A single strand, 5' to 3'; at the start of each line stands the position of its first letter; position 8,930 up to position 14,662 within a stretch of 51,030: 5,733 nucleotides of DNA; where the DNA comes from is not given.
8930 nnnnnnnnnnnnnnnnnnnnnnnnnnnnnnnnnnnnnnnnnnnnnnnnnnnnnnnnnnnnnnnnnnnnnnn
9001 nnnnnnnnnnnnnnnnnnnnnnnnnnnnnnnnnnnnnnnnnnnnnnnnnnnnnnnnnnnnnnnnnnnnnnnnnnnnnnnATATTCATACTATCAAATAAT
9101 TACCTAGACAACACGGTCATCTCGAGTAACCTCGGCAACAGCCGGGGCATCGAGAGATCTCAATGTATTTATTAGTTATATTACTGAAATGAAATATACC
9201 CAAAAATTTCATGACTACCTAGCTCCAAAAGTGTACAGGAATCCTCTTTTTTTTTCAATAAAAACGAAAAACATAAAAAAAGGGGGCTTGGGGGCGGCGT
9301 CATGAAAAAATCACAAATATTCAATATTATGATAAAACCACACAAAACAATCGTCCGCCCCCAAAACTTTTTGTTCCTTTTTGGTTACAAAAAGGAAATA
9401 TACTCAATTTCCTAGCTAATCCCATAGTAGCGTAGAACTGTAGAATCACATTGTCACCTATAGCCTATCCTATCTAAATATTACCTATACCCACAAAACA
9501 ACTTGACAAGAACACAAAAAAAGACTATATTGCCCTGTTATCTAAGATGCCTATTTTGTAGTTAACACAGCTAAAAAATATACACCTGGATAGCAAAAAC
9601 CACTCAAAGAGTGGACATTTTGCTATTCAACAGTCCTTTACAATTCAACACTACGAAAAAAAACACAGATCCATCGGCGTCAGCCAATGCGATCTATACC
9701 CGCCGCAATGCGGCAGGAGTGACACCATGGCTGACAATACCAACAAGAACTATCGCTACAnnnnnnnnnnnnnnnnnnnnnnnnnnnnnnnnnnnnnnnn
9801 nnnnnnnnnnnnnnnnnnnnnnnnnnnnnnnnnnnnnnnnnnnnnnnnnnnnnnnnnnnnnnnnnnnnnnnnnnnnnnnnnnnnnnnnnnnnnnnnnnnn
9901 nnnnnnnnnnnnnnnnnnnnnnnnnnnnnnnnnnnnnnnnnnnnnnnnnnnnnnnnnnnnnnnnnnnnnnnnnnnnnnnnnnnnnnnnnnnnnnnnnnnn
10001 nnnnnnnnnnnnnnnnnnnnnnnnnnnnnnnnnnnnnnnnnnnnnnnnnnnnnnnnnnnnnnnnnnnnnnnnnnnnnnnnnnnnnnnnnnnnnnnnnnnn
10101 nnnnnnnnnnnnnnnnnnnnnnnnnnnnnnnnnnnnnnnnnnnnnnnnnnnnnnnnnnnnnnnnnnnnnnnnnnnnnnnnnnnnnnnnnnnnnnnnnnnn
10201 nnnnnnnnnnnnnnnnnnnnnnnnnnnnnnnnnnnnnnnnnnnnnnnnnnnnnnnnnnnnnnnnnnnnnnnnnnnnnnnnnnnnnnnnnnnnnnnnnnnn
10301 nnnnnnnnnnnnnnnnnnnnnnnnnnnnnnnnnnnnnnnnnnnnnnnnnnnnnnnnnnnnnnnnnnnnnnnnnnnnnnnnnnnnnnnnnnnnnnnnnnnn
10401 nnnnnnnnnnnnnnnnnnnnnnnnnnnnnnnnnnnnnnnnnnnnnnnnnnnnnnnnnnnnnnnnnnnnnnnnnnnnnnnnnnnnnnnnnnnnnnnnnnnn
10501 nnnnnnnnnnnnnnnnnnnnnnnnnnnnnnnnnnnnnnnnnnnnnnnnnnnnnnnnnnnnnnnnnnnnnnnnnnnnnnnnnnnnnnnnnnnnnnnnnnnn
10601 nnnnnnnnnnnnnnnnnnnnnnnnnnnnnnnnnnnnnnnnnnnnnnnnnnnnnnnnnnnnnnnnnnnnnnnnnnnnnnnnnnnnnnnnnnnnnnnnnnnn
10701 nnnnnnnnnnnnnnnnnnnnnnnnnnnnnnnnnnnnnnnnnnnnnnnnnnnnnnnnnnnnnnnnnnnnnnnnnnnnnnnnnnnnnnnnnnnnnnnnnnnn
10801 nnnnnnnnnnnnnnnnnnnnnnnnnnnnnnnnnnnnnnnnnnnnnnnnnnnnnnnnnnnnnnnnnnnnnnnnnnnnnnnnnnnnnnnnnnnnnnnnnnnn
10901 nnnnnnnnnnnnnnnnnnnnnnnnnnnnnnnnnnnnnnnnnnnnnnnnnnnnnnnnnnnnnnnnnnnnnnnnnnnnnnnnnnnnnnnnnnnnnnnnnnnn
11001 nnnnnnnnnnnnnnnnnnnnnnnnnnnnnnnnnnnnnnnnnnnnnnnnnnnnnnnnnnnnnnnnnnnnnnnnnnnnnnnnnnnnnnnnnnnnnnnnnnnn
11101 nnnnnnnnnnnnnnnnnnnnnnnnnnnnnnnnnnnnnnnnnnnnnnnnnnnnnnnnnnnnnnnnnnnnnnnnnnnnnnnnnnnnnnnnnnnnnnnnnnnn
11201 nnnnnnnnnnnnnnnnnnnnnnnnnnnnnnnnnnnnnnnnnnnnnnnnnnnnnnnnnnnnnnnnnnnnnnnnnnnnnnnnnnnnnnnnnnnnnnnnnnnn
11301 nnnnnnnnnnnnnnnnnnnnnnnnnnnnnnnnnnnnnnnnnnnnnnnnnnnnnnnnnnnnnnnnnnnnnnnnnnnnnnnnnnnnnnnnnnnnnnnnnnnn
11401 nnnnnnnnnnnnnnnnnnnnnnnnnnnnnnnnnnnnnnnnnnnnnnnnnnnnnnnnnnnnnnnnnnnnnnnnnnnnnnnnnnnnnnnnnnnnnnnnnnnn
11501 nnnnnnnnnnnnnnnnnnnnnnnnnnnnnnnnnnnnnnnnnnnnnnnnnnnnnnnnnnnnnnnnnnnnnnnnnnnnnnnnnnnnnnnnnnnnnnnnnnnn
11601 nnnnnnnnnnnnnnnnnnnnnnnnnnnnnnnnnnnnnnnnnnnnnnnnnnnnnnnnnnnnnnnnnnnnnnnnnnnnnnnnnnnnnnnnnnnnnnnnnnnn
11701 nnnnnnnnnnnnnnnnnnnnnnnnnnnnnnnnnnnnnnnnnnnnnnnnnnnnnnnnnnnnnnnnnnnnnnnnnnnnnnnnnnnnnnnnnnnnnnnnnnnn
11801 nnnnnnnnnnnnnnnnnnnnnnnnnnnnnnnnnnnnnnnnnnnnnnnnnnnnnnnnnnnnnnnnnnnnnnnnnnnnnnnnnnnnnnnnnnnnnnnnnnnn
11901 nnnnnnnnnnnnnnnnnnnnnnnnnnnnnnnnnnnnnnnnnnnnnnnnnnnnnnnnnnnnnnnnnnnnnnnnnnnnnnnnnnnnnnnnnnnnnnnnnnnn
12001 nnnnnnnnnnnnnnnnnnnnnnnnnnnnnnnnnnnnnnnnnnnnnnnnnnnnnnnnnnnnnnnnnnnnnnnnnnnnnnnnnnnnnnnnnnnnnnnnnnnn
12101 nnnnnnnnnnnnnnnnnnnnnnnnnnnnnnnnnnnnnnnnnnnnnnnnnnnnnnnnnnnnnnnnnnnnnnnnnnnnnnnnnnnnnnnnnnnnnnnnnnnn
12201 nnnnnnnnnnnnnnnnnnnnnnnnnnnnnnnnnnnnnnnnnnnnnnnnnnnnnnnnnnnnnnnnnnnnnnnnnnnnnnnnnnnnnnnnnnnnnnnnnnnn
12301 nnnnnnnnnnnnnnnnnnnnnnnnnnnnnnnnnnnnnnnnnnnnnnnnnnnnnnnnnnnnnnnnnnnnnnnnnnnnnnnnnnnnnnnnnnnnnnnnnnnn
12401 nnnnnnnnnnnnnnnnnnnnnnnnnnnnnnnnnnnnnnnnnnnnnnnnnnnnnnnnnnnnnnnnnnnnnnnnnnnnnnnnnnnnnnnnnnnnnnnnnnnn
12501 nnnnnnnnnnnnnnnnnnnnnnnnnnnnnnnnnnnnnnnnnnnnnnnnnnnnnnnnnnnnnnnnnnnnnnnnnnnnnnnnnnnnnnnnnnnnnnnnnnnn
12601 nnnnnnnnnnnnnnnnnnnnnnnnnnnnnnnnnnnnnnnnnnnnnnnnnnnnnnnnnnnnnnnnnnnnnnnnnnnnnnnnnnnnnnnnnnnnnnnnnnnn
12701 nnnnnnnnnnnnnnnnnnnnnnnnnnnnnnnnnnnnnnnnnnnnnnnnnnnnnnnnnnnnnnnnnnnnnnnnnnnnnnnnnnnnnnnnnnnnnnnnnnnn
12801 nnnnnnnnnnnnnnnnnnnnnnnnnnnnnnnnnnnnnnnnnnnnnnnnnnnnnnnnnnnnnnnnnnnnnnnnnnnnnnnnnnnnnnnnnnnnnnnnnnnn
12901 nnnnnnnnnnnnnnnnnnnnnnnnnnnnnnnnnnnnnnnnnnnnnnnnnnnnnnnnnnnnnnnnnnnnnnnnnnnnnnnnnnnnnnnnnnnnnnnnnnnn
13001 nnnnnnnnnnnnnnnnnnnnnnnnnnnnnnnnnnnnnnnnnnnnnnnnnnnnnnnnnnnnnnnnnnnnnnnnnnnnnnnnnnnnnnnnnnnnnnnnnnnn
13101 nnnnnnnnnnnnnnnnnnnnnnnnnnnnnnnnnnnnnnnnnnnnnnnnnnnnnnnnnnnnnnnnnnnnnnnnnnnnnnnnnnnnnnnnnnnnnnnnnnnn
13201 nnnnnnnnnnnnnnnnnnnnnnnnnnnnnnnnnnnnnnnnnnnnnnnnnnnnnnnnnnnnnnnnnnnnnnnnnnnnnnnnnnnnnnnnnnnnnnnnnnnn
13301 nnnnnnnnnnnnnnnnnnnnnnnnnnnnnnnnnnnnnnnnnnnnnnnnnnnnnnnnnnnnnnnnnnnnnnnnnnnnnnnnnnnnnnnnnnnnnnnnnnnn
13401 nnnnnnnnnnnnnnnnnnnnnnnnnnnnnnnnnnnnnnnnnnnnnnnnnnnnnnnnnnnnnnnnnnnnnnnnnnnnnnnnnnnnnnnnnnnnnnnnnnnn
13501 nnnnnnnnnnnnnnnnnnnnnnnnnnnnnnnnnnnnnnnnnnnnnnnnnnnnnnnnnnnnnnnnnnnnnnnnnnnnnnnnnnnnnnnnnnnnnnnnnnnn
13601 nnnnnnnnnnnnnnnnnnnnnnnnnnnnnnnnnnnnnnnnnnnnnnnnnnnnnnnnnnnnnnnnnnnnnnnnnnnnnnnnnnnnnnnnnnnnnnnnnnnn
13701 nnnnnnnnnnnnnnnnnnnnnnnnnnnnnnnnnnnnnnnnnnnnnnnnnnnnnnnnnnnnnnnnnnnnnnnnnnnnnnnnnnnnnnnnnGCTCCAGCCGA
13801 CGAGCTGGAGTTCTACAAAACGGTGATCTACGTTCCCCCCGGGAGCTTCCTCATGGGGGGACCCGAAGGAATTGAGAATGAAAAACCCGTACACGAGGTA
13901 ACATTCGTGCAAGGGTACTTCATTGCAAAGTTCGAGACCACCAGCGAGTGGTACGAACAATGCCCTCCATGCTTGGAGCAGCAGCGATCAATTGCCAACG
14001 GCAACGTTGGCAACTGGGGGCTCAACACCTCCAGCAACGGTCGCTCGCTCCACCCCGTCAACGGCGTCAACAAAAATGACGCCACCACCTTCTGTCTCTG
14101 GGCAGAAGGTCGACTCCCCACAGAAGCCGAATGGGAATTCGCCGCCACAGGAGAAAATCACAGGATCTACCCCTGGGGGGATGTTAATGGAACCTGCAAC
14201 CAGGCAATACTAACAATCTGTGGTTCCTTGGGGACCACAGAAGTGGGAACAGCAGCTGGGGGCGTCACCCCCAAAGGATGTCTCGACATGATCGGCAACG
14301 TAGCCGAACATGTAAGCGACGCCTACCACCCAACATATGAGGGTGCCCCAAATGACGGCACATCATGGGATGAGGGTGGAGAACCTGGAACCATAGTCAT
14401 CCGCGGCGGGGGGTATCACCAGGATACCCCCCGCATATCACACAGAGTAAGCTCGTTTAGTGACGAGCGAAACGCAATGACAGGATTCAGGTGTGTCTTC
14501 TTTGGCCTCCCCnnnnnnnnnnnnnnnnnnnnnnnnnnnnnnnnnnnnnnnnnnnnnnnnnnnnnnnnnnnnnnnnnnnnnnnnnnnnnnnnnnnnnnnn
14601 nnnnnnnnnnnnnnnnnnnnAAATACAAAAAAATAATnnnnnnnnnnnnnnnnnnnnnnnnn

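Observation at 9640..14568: A 4.9-kb high-GC island embedded in a low-GC genome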

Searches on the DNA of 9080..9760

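Call 70: search_rna_families(source=window, start=9080, end=9760, threshold=evalue, max_evalue=1)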
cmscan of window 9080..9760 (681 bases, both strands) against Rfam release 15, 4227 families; matches with E-value up to 1: 3.
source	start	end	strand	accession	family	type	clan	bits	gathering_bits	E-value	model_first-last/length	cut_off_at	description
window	9274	9377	-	RF00704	MIR397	Gene; miRNA;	-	19.6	55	0.72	1-117/117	no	MIR397 microRNA precursor family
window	9235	9361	+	RF01087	PK-repZ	Cis-reg;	-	19.2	44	0.093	1-150/150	no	Pseudoknot of the regulatory region of the repZ gene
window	9268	9386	+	RF02625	WsnRNA46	Gene; sRNA;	-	19.2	65.3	0.59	1-151/151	no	Wolbachia sRNA 46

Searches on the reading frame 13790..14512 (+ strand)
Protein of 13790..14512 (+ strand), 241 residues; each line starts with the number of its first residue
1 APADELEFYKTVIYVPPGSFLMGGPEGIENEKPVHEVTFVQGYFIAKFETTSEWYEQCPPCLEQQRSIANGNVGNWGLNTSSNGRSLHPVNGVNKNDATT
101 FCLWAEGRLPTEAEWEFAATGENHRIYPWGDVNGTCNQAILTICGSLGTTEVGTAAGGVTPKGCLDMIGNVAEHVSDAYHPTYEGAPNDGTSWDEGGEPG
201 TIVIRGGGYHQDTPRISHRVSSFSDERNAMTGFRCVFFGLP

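Call 53: search_solved_structures(query=window:13790-14512:+, max_evalue=0.001, show_alignments=3)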
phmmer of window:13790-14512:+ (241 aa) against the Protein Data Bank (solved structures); distinct sequences matched with E-value up to 0.001: 24.
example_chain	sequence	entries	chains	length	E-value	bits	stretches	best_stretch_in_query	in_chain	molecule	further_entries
7spq_A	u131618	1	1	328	6.2e-15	58.4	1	74-229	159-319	Serine/threonine kinase ToxD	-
6vqp_A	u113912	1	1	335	4.7e-14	55.6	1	77-149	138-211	CalU17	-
7ml6_A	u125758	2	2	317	6e-14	55.2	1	77-149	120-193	CalU17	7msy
6muj_A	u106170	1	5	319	2.1e-12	50.1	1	77-236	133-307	Formylglycine-generating enzyme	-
5nxl_A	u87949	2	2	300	2.2e-12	50.1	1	79-236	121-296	Non-specific serine/threonine protein kinase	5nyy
2q17_A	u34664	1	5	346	3.3e-12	49.5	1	77-236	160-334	formylglycine generating enzyme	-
6s07_A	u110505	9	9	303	4.2e-12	49.2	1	79-236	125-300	Formylglycine-generating enzyme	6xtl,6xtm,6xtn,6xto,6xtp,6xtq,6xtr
5hha_A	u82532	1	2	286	1.4e-11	47.5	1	12-234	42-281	PvdO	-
1y4j_A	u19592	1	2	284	1.4e-11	47.5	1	84-235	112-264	Sulfatase modifying factor 2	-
8u41_A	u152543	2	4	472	2.4e-11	46.7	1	88-234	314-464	Selenoxide synthase OvsA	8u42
8ux5_A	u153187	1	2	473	3.6e-11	46.1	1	88-212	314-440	Selenoxide synthase OvsA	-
2aft_X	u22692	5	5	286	4.8e-11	45.7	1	84-237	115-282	Sulfatase modifying factor 1 | Sulfatase-modifying factor 1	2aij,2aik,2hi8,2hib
2afy_X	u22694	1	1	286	4.9e-11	45.7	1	84-237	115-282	Sulfatase modifying factor 1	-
31dc_A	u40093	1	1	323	7.7e-11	45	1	84-237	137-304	Formylglycine-generating enzyme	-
2aii_X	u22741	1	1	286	9.7e-11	44.7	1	84-236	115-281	Sulfatase modifying factor 1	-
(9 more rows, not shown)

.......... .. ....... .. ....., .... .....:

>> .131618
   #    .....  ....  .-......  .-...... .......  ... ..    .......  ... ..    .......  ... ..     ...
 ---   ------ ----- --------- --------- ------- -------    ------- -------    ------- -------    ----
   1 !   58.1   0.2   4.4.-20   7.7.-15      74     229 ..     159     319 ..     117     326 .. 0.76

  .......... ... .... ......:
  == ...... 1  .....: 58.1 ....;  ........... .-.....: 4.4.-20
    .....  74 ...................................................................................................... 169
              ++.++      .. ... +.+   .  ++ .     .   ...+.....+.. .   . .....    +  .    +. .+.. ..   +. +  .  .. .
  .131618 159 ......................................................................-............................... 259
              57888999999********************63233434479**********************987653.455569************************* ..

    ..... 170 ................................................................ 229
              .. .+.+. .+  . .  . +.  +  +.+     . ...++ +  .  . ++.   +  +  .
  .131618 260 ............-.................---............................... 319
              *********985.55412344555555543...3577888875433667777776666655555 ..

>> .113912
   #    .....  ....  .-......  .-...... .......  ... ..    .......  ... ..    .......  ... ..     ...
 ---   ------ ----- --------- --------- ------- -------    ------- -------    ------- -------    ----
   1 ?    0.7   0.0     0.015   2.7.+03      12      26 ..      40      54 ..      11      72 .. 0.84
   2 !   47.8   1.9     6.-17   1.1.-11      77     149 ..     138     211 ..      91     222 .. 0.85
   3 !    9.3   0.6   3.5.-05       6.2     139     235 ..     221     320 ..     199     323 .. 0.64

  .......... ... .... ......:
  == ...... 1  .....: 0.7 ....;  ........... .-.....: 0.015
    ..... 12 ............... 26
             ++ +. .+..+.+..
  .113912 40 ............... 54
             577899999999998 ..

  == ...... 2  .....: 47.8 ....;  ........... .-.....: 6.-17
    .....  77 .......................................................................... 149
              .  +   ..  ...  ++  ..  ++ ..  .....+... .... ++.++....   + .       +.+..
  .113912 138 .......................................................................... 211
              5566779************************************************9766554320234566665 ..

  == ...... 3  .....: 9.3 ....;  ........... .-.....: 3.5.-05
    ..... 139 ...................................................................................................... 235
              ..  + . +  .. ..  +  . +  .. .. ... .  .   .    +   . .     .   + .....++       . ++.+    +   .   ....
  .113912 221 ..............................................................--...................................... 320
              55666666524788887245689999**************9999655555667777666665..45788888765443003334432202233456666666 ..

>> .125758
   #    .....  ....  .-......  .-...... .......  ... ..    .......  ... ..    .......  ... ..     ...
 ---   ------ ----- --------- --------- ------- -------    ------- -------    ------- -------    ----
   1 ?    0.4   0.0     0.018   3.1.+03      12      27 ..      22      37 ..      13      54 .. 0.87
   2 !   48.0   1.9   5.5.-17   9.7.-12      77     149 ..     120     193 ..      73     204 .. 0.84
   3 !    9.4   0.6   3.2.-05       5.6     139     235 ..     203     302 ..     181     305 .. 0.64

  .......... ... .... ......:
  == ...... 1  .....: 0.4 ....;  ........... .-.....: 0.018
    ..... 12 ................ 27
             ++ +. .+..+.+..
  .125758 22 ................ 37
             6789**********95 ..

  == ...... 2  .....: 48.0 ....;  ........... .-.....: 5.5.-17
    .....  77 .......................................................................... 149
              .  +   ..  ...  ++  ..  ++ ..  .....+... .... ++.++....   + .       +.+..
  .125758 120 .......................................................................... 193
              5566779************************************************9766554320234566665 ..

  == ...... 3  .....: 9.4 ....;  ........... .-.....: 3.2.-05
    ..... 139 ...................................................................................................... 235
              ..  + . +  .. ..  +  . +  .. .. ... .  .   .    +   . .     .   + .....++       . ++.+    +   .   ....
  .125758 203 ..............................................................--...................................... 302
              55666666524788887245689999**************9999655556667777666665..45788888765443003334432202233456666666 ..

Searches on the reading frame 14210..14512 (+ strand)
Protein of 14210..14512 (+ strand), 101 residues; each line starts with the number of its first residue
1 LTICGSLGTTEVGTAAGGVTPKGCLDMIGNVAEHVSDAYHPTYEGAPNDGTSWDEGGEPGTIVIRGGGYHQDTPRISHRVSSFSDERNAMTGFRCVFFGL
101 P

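Call 55: search_solved_structures(query=window:14210-14512:+, max_evalue=10, show_alignments=5)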
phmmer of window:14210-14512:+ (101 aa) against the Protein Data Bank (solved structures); distinct sequences matched with E-value up to 10: 12.
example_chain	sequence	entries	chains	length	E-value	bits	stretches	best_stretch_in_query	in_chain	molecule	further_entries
5hha_A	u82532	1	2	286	7.1e-07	32.6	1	22-94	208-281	PvdO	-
7spq_A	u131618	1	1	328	0.022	18.2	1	4-89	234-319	Serine/threonine kinase ToxD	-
6b85_J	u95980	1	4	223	0.1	16.1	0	33-58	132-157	TMHC4_R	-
6muj_A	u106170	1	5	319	0.16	15.4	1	23-96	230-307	Formylglycine-generating enzyme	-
2q17_A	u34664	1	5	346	0.19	15.2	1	23-96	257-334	formylglycine generating enzyme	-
11kc_A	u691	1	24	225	0.4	14.1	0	33-58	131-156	Designed nanoparticle O43-TM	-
6vqp_A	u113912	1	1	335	0.45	14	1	9-95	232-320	CalU17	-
5nxl_A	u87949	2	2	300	0.52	13.8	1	20-96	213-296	Non-specific serine/threonine protein kinase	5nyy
6s07_A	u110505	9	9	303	0.81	13.2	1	20-96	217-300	Formylglycine-generating enzyme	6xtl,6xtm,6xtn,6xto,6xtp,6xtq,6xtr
8cus_A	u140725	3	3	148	1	12.9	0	33-58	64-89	I432-1(NaCl) Chain A | I432-1(Imd) Chain A | I432-1-X3 Chain A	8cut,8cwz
8fwd_1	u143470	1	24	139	1.3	12.5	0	33-58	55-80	O43-rpxdoc-EK1_B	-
8far_A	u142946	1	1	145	1.4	12.4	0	33-58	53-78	I432-1-CC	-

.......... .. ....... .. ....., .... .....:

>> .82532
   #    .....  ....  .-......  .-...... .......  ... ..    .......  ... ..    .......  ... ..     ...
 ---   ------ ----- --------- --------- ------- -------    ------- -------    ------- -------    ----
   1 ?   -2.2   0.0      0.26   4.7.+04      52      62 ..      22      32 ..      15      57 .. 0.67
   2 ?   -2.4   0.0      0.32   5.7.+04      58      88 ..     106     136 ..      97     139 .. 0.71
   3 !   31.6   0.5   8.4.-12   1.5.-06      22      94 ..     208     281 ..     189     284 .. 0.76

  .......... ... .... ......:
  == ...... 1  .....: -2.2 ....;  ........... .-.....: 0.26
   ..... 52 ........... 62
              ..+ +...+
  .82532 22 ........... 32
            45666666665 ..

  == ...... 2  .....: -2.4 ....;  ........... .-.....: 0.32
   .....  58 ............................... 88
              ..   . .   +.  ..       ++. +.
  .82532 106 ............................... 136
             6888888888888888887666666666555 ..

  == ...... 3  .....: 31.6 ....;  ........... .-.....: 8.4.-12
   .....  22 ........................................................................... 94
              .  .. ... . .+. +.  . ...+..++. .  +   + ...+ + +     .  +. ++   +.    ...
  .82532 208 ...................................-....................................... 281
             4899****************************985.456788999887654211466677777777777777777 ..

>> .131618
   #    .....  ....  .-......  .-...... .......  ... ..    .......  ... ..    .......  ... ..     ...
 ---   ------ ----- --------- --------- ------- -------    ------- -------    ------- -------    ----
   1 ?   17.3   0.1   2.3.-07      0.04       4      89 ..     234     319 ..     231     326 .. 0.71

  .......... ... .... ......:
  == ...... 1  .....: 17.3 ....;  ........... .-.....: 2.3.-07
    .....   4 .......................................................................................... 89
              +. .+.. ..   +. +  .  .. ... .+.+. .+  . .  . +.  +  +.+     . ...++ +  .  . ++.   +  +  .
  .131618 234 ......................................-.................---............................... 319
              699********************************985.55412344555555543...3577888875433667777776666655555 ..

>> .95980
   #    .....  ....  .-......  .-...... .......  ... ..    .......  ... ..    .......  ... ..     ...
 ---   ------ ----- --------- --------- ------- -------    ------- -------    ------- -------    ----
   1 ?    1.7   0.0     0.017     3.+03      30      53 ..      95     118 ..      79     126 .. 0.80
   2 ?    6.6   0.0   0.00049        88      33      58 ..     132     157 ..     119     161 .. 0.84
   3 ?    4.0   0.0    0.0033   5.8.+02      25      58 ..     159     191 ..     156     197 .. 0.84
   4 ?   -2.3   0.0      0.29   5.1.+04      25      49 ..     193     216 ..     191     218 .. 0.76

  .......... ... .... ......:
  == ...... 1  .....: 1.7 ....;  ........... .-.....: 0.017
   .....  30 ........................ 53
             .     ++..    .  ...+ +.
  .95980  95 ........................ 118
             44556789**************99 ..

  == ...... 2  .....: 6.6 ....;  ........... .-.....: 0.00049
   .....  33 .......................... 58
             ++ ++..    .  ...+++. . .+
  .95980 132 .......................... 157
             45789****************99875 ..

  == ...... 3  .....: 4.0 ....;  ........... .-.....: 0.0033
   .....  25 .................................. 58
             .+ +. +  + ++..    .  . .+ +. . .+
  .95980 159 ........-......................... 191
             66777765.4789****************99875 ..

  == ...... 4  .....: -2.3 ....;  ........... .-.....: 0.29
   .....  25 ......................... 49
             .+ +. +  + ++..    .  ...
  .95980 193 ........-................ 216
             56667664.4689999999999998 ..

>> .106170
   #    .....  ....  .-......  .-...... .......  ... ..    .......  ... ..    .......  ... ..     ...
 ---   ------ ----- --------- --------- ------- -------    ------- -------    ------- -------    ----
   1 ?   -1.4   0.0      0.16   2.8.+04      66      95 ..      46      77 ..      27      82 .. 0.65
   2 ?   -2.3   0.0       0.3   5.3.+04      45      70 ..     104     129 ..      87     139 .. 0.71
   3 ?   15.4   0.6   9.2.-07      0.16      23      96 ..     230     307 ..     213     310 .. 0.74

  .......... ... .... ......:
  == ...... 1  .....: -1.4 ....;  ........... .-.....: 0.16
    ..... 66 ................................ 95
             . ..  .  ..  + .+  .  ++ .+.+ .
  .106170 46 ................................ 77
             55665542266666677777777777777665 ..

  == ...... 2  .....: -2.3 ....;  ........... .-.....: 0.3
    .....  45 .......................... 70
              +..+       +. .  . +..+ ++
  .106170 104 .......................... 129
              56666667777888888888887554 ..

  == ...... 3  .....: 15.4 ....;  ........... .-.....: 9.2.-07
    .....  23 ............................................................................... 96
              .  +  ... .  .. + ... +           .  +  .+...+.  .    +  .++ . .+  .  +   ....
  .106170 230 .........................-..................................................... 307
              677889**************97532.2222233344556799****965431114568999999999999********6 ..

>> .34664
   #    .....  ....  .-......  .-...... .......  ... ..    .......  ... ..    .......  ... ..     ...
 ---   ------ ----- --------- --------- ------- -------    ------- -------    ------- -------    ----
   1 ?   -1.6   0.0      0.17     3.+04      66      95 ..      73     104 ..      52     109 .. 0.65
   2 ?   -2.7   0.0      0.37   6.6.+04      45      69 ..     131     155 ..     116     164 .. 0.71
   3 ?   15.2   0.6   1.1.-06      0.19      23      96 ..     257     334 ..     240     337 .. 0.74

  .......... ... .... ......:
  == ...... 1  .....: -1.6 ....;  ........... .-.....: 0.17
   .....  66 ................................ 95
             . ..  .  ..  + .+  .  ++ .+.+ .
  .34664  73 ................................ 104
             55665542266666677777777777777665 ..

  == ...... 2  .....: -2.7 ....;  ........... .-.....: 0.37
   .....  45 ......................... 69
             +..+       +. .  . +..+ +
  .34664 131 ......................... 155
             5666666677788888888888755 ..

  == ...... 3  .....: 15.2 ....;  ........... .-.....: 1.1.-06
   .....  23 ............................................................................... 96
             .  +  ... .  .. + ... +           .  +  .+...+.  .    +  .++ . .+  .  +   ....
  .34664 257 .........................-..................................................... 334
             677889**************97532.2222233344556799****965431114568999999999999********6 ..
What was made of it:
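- On Formylglycine-generating enzyme (FGE/SUMF1): In alignments to 2q17 and 6muj, both Cys lie in target insertions that are absent from the query (RGGGY--HQ---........) (call 55).
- The FGE catalytic cysteines are absent (call 55).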
